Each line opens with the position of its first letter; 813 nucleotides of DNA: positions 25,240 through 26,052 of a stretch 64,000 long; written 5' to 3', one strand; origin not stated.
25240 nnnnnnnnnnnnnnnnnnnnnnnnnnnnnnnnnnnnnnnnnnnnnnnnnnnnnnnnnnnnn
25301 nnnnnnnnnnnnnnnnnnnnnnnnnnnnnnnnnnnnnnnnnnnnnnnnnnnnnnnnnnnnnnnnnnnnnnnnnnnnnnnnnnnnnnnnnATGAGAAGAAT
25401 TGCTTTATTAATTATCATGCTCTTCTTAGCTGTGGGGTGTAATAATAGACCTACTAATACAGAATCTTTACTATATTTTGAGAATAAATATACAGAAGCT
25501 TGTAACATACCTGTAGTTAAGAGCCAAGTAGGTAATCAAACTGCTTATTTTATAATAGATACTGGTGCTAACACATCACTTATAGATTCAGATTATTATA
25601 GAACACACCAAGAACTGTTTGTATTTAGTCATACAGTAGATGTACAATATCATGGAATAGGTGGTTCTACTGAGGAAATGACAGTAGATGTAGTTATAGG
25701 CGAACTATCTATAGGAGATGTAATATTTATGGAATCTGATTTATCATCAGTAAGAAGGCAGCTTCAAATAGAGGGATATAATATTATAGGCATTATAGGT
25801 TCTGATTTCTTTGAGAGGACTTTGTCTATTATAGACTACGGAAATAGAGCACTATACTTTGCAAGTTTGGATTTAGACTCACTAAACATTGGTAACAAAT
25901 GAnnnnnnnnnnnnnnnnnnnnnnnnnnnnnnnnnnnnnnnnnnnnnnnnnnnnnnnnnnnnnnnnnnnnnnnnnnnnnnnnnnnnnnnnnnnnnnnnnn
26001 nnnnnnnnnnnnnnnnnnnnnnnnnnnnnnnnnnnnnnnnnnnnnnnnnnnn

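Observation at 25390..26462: Translationally coupled pair of a lipoprotein-anchored retropepsin-like aspartic protease and a DUF192 protein inside the virion module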

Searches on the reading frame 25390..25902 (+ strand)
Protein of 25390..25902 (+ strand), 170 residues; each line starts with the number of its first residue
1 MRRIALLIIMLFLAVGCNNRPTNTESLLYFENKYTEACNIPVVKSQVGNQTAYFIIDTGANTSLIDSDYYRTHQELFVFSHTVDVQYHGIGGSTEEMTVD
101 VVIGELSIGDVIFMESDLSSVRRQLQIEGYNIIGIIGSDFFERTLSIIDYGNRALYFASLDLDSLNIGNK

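Call 4: search_protein_families(library=pfam, proteins=[window:25390-25902:+], max_evalue=1)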
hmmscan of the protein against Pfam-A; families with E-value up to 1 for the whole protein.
window:25390-25902:+ (170 aa): 3 families
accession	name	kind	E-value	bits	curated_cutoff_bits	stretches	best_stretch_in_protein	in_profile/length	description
PF13650.11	Asp_protease_2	-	6.3e-08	33.7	24.3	1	44-140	2-90/90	Aspartyl protease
PF13975.11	gag-asp_proteas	-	2.6e-05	25.1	28.2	1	44-143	2-92/92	gag-polyprotein putative aspartyl protease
PF00077.25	RVP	-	0.00094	19.9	20.7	1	41-96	5-56/101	Retroviral aspartyl protease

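Call 5: search_protein_families(library=phrogs, proteins=[window:25390-25902:+], max_evalue=0.01)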
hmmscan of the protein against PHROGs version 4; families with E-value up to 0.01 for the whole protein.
window:25390-25902:+ (170 aa): 1 family
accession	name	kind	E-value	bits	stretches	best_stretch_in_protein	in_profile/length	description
phrog_21241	-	other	0.0065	17.7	1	54-151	29-121/128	protease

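Call 7: search_dna_similar(query=window:25390-25902:+, collection=phages, mode=protein, max_rows=40, max_evalue=0.001)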
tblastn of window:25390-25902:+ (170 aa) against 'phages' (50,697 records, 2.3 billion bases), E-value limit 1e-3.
Records with a match: 2; places in all: 2; records where one place covers at least 80% of the query: 0.
Best place of each record, by identity: <60% 2.
By first word of the organism name: uncultured 2.
By host as written in the record: - 2.
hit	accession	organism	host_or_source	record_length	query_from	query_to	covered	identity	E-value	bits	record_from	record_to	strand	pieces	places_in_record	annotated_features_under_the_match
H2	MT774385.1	uncultured phage cr108_1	human feces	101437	41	161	71%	27.9%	2e-6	52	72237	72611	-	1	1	hypothetical protein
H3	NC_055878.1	uncultured phage cr108_1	human feces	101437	41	161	71%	27.9%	2e-6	52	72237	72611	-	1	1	hypothetical protein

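Call 8: get_annotated_region(hit=H3, flank=9000)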
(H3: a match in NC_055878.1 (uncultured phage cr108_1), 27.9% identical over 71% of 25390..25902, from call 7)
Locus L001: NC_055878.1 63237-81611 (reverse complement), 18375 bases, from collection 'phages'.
description: CrAssphage cr108_1, complete genome.
organism: uncultured phage cr108_1 (NCBI taxid 2772069)
taxonomy: Viruses; Duplodnaviria; Heunggongvirae; Uroviricota; Caudoviricetes; Crassvirales; Steigviridae; Asinivirinae; Pipoluvirus; Pipoluvirus rarus
host: -; source: human feces; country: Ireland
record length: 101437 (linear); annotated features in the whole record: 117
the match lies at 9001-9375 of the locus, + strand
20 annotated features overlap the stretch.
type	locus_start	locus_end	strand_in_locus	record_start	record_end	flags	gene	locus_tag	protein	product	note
CDS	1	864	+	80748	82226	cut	-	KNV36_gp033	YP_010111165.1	VOG3681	gp_22627; glutamine amidotransferase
CDS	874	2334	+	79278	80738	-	-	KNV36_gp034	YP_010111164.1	hypothetical protein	gp_22626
CDS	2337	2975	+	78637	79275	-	-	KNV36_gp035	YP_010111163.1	uracil-DNA glycosylase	gp_22625; Uracil-DNA glycosylase [phiCrAss001]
CDS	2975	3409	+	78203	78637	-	-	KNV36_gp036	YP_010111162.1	endonuclease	gp_22624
CDS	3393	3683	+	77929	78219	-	-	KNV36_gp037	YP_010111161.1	hypothetical protein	gp_22623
CDS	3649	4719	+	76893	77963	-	-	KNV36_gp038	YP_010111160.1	PD-(D/E)XK superfamily exonuclease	gp_22622; Exonuclease, PD-(D/E)XK superfamily [phiCrAss001]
CDS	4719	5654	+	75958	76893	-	-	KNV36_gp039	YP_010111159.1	vitamin B12-dependent ribonucleotide reductase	gp_22621; Vitamin B12-dependent ribonucleotide reductase [phiCrAss001]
CDS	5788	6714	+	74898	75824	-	-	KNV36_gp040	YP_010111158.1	hypothetical protein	gp_22620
CDS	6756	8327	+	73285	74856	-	-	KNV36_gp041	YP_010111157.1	vitamin B12-dependent ribonucleotide reductase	gp_22619; Vitamin B12-dependent ribonucleotide reductase [phiCrAss001]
CDS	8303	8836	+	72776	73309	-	-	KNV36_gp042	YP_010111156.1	dUTP diphosphatase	gp_22618; dUTP diphosphatase [phiCrAss001]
CDS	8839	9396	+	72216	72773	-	-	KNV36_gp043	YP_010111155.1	hypothetical protein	gp_22617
CDS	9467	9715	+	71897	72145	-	-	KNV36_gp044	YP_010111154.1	hypothetical protein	gp_22616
CDS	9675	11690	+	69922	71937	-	-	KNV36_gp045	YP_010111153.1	DNA polymerase I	gp_22615; DNA polymerase I [phiCrAss001]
CDS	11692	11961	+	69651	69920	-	-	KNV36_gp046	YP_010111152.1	thioredoxin domain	gp_22614; thioredoxin [Acinetobacter phage vB_AbaM_phiAbaA1]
CDS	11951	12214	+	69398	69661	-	-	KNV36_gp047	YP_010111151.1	hypothetical protein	gp_22613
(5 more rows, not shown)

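Call 14: find_homologous_proteins(query=window:25390-25899:+, max_evalue=0.001)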
Query window:25390-25899:+ (170 aa): 15 proteins with E <= 0.001 among 106 candidates.
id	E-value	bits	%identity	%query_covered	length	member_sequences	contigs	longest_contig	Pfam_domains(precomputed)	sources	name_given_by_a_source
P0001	2.9e-104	364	99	100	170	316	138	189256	PF13650.12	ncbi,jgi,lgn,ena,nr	ncbi:MAG: Retroviral aspartyl protease [Bacteriophage sp.]|jgi:hypothetical protein|nr:MAG: Retrovir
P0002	2.3e-103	361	98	100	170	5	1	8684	PF13650.12,PF13975.12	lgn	-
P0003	3.2e-99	347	99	98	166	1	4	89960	PF13650.12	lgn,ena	-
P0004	3.9e-99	347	98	100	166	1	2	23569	PF13650.12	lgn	-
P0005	9.3e-57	209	57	100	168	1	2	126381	PF13650.12,PF13975.12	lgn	-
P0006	1.1e-54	203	56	92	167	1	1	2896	PF13650.12,PF13975.12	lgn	-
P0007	1.2e-35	141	47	98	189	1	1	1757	PF13650.12,PF13975.12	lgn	-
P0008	3.5e-34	136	48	98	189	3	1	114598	PF13650.12,PF13975.12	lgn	-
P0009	2.9e-33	133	49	86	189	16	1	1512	PF13650.12,PF13975.12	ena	-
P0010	3.4e-33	133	47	95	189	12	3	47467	-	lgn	-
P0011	3.9e-33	133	45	99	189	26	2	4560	PF13650.12,PF00077.26,PF13975.12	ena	-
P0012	6.3e-33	132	47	86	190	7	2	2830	-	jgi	jgi:hypothetical protein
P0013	2.8e-31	127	45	99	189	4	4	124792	-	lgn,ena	-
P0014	1.4e-20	92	37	91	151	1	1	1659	-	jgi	jgi:hypothetical protein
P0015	2.6e-20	91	41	86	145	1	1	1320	-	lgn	-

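Call 20: find_encoding_contigs(protein=P0005, flank=6000, max_places=3)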
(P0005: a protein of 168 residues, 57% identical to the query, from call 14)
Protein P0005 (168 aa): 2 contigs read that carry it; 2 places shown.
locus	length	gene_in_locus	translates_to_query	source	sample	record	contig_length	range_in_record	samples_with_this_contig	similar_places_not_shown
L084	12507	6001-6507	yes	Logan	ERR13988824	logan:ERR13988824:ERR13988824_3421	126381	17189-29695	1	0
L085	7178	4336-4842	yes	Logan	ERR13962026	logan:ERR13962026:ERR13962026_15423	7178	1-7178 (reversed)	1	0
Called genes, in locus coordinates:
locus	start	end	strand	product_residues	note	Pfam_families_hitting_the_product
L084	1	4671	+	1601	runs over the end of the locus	PF25731:crAss_MUZ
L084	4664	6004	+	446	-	-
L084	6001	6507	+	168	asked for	PF13650:Asp_protease_2, PF13975:gag-asp_proteas (weak)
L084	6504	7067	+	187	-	PF02643:DUF192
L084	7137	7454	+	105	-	-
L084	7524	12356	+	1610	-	-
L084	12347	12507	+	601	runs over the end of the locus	-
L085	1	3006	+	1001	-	?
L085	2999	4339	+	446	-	-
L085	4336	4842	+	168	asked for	PF13650:Asp_protease_2, PF13975:gag-asp_proteas (weak)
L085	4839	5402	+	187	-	PF02643:DUF192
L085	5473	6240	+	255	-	PF05265:DUF723, PF14311:DUF4379 (weak), PF05265:DUF723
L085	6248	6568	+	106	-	-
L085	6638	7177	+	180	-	?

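Call 21: find_encoding_contigs(protein=P0008, flank=6000, max_places=3)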
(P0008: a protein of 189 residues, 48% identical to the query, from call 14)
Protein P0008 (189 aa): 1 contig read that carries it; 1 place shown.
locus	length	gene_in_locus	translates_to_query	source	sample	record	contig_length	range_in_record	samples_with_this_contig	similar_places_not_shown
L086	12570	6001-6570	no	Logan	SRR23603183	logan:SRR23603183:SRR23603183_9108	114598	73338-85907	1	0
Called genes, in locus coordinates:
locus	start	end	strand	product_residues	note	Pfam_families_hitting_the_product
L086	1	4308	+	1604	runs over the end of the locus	PF25731:crAss_MUZ, PF25729:crAss_MUZ_C (weak)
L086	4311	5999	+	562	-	-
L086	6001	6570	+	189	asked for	PF13650:Asp_protease_2 (weak), PF13975:gag-asp_proteas (weak)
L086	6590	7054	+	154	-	PF02643:DUF192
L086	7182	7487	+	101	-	-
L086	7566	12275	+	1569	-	-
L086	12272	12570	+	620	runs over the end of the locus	-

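Call 35: predict_structure(alignment_id=A2)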
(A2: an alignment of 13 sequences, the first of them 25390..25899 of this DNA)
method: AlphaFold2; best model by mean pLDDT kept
length: 170 residues; sequences in the alignment: 13
mean_pLDDT: 75.6   pTM: 0.68
mean pLDDT of the five models: 75.6, 67.0, 58.6, 53.5, 40.3
residues with pLDDT >= 90: 46; 70-90: 72; 50-70: 27; < 50: 25
segments of 3 or more residues with pLDDT < 50: 17-24, 33-38, 160-170
pLDDT, mean of each block of 10 residues (from residue 1): 69 51 55 51 84 87 93 94 83 81 89 92 81 91 79 69 35
secondary structure, 60 per line:
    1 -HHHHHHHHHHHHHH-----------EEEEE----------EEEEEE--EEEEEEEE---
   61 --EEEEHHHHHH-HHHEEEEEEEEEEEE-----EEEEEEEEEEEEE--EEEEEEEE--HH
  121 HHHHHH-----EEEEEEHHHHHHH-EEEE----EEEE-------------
elements in order: H2-15 E27-31 E42-47 E50-57 E63-66 H67-72 E77-88 E94-106 E109-116 H119-126 E132-137 H138-144 E146-149 E154-157

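Call 37: search_solved_structures(query=A2, max_evalue=1, show_alignments=2)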
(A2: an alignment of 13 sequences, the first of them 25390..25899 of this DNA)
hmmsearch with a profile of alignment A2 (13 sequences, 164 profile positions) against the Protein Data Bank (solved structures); distinct sequences matched with E-value up to 1: 22.
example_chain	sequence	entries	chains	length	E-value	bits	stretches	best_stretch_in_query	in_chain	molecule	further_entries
27jo_A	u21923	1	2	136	0.0037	20.1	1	39-151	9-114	Retroviral-like aspartic protease 1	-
27ik_A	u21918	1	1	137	0.0038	20.1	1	39-151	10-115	Retroviral-like aspartic protease 1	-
27jq_A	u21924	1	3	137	0.004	20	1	39-150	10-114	Retroviral-like aspartic protease 1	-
27jk_A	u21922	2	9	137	0.0054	19.6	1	41-151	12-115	Retroviral-like aspartic protease 1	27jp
27iv_B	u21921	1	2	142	0.031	17.1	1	39-151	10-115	Retroviral-like aspartic protease 1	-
27iq_A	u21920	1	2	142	0.031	17.1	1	39-151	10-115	Retroviral-like aspartic protease 1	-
9iy9_A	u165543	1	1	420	0.033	17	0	37-63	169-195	Exported protein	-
2i1a_A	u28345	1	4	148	0.13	15.1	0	20-62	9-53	DNA damage-inducible protein DDI1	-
1ivp_A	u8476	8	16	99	0.15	14.9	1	36-61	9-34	HIV-2 PROTEASE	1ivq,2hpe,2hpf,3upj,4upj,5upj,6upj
4z2z_A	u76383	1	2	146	0.15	14.9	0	22-62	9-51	DNA damage-inducible protein 1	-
1hii_A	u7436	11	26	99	0.17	14.7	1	36-61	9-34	HIV-2 PROTEASE | HIV-II PROTEASE | Protease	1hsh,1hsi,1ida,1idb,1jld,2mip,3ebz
8y7w_A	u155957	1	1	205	0.19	14.5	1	68-128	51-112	Thymidine kinase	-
3e2i_A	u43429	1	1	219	0.26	14.1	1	68-128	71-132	Thymidine kinase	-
5ys4_A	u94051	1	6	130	0.34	13.7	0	38-150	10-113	DNA-damage inducible protein DDI1-like protein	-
5yq8_A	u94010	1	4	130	0.36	13.7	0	38-150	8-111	DNA-damage inducible protein DDI1-like protein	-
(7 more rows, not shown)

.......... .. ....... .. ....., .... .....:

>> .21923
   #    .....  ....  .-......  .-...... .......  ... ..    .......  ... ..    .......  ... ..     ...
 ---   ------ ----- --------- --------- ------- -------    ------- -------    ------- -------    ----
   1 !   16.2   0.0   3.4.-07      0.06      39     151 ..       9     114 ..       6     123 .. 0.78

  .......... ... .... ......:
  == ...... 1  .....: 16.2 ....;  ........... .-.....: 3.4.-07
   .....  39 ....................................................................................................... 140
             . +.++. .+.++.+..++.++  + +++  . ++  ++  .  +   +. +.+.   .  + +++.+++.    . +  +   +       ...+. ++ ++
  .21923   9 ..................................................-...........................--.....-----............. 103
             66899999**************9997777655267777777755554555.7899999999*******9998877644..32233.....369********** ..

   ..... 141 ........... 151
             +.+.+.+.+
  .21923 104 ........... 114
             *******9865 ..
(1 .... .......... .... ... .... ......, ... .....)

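Call 38: fold_search(model_id=the predicted structure, library=pdb)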
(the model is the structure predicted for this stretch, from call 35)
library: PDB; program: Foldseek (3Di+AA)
matches with E <= 10: 1194; with E <= 0.001: 72
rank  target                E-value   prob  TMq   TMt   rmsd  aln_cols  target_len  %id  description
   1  4z2z_B                8.9e-05  1.00  0.44  0.53   8.4       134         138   17  New crystal structure of yeast Ddi1 aspartyl protease reveals substrate engagement mode (released 2016-04-13)
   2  9iy9                  1.2e-04  1.00  0.45  0.20   5.6       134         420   16  Crystal structure of a putative endopeptidase from Bacteroides fragilis (released 2025-08-06)
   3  1a9m_A                1.2e-04  1.00  0.37  0.56   4.6       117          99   17  G48H MUTANT OF HIV-1 PROTEASE IN COMPLEX WITH A PEPTIDIC INHIBITOR U-89360E (released 1998-06-17)
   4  1fff_C                1.4e-04  1.00  0.39  0.60   4.6       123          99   17  STRUCTURAL IMPLICATIONS OF DRUG RESISTANT MUTANTS OF HIV-1 PROTEASE : HIGH RESOLUTION CRYSTAL STRUCTURES OF THE MUTANT (released 2001-06-01)
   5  1meu_A                1.5e-04  1.00  0.35  0.54   4.8       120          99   15  HIV-1 MUTANT (V82F, I84V) PROTEASE COMPLEXED WITH DMP323 (released 1998-04-15)
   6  3s43_A                1.6e-04  1.00  0.38  0.59   4.7       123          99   18  HIV-1 protease triple mutants V32I, I47V, V82I with antiviral drug amprenavir (released 2012-03-21)
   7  1mtb_A                2.2e-04  1.00  0.38  0.59   4.7       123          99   15  Viability of a drug-resistant HIV-1 protease mutant: structural insights for better antiviral therapy (released 2003-01-07)
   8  3s43_B                2.9e-04  1.00  0.39  0.60   4.6       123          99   18  HIV-1 protease triple mutants V32I, I47V, V82I with antiviral drug amprenavir (released 2012-03-21)
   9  4npu_A                2.9e-04  1.00  0.38  0.59   4.7       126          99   17  Crystal Structure of HIV-1 Protease Multiple Mutant P51 (released 2014-10-08)
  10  1dw6_C                2.9e-04  1.00  0.37  0.57   4.9       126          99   17  Structural and kinetic analysis of drug resistant mutants of HIV-1 protease (released 2000-07-26)
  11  2i1a_D                3.1e-04  1.00  0.34  0.49  13.5       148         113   14  A Retroviral Protease-Like Domain in the Eukaryotic Protein Ddi1 (released 2006-10-24)
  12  1axa_A                3.3e-04  1.00  0.38  0.59   4.7       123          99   15  ACTIVE-SITE MOBILITY IN HUMAN IMMUNODEFICIENCY VIRUS TYPE 1 PROTEASE AS DEMONSTRATED BY CRYSTAL STRUCTURE OF A28S MUTA (released 1998-04-15)
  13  3tkg_A                3.3e-04  1.00  0.38  0.57   4.7       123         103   17  crystal structure of HIV model protease precursor/saquinavir complex (released 2012-04-25)
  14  5kqx_A                3.3e-04  1.00  0.37  0.57   4.9       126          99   16  Protease E35D-SQV (released 2016-09-21)
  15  2i1a_B                3.3e-04  1.00  0.35  0.51  12.4       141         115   16  A Retroviral Protease-Like Domain in the Eukaryotic Protein Ddi1 (released 2006-10-24)
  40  5c9b_C                5.5e-04  1.00  0.36  0.46  11.1       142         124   13  Crystal structure of a retropepsin-like aspartic protease from Rickettsia conorii (released 2015-10-14)
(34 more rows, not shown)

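Call 39: search_protein_representatives(alignment_id=A2)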
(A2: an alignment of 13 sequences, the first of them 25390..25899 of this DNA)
Query: 13 sequences, 164 profile positions. Proteins with E-value up to 0.001 (for the whole library): 3170; up to 1e-10: 251; up to 1e-30: 9. The best 150 are listed.
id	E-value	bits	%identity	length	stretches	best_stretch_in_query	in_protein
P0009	5.8e-82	289.4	-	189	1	1-160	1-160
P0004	1.6e-66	239.2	-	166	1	1-164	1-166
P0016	6.6e-47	175.4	-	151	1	1-154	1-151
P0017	5.4e-46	172.5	-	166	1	1-160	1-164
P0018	2.4e-38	147.6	-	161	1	2-160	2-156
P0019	1.2e-36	142.1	-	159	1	1-159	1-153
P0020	2.7e-34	134.4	-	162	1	1-159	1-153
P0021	5.5e-34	133.4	-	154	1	1-152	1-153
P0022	8.3e-33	129.6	-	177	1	49-154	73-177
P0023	1.7e-30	122.1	-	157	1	1-153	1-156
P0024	1.3e-28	115.9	-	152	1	1-154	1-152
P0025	2.3e-27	111.9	-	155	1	1-150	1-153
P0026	1.4e-26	109.4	-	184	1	4-164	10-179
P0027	3.0e-26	108.2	-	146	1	3-150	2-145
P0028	3.2e-26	108.2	-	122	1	42-159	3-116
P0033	5.1e-20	88.0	-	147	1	1-154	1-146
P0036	1.6e-18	83.1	-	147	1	1-150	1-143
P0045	2.4e-16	76.0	-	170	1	1-154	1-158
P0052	8.7e-16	74.2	-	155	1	3-152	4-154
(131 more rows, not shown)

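Call 41: list_cluster_members(proteins=[P0017, P0018, P0019, P0021, P0024, P0026, P0033, P0036, P0045, P0052])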
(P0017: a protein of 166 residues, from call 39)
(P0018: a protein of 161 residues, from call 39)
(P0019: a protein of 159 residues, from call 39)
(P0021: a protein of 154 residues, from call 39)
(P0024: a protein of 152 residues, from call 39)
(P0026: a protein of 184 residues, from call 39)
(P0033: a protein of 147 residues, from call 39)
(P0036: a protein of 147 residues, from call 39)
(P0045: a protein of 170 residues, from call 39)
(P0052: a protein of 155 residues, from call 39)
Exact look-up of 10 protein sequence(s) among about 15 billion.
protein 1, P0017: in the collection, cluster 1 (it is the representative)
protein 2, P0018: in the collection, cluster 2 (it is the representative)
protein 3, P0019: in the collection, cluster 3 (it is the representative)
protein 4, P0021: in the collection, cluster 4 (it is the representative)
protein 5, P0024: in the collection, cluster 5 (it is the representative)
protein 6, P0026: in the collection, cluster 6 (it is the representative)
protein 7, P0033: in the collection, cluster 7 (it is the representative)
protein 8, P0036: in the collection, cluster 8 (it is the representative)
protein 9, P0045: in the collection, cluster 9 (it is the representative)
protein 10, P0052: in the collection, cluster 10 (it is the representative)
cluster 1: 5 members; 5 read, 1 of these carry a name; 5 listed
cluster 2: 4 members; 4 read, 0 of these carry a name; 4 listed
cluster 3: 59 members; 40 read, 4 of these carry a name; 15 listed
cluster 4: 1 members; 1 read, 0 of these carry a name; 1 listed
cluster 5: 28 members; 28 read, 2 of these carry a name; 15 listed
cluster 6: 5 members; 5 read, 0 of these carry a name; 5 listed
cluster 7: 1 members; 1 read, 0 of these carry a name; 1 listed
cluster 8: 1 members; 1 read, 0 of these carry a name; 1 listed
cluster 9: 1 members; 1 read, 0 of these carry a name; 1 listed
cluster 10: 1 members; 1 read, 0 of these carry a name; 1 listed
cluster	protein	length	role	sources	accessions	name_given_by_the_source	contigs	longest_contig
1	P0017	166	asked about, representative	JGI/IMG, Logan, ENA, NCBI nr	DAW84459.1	hypothetical protein | MAG TPA: DNA damage inducible protein-like protein [Caudoviricetes sp.]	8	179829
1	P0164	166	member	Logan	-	-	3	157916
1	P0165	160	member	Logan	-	-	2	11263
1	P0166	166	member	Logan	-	-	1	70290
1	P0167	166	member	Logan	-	-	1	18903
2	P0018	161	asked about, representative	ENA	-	-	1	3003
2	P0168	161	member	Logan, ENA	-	-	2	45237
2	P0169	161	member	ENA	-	-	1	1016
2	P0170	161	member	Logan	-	-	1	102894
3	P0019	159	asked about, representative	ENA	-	-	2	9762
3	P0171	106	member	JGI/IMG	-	hypothetical protein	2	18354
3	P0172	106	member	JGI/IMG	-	hypothetical protein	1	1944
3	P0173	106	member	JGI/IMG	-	hypothetical protein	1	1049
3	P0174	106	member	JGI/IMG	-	hypothetical protein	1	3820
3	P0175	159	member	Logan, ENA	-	-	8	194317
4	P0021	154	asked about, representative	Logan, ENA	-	-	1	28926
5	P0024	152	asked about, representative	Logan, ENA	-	-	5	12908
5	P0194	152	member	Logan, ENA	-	-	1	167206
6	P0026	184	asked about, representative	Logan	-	-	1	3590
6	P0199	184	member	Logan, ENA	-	-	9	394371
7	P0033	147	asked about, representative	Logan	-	-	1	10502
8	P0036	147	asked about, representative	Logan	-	-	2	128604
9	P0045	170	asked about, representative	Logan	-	-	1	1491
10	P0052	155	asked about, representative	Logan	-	-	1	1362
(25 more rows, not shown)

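Call 42: find_encoding_contigs(protein=P0017, flank=6000, max_places=2)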
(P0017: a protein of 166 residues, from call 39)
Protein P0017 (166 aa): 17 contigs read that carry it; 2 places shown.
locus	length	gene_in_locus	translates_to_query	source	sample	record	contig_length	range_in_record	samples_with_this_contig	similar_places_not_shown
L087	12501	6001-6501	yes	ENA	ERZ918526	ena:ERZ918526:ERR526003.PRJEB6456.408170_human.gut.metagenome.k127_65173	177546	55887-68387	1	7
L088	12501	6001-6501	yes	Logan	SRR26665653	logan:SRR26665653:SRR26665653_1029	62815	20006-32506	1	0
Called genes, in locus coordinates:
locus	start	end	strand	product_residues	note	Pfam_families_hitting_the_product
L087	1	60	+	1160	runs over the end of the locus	-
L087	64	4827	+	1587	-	PF25731:crAss_MUZ, PF25729:crAss_MUZ_C (faint)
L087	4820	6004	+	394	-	-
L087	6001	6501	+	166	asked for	-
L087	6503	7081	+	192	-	PF02643:DUF192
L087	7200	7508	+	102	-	-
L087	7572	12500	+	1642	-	-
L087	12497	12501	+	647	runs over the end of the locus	-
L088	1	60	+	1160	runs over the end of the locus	-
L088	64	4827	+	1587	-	PF25731:crAss_MUZ, PF25729:crAss_MUZ_C (faint)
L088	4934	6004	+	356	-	-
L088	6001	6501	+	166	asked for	-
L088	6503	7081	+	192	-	PF02643:DUF192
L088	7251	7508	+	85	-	-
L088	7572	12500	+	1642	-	-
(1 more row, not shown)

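Call 43: find_encoding_contigs(protein=P0175, flank=6000, max_places=2)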
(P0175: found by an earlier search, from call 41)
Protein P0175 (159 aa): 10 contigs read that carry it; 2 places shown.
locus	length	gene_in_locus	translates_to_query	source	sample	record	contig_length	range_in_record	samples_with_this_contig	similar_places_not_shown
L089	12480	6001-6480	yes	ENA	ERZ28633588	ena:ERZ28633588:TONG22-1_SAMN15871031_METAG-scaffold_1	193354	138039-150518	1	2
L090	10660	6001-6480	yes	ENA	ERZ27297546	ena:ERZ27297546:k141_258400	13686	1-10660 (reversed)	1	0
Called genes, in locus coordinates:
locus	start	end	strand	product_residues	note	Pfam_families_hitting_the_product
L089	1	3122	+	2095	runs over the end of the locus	PF25731:crAss_MUZ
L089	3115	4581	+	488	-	-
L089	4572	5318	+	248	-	-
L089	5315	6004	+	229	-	PF01464:SLT (weak)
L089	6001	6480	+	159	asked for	PF00077:RVP (weak), PF13650:Asp_protease_2 (weak), PF13975:gag-asp_proteas (weak)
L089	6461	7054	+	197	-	PF02643:DUF192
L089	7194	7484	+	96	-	-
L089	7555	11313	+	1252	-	-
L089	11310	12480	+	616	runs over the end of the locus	-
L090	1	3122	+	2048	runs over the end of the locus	?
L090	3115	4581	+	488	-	-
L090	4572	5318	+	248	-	-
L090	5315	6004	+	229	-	PF01464:SLT (weak)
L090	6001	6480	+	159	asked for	PF00077:RVP (weak), PF13650:Asp_protease_2 (weak), PF13975:gag-asp_proteas (weak)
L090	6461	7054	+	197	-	PF02643:DUF192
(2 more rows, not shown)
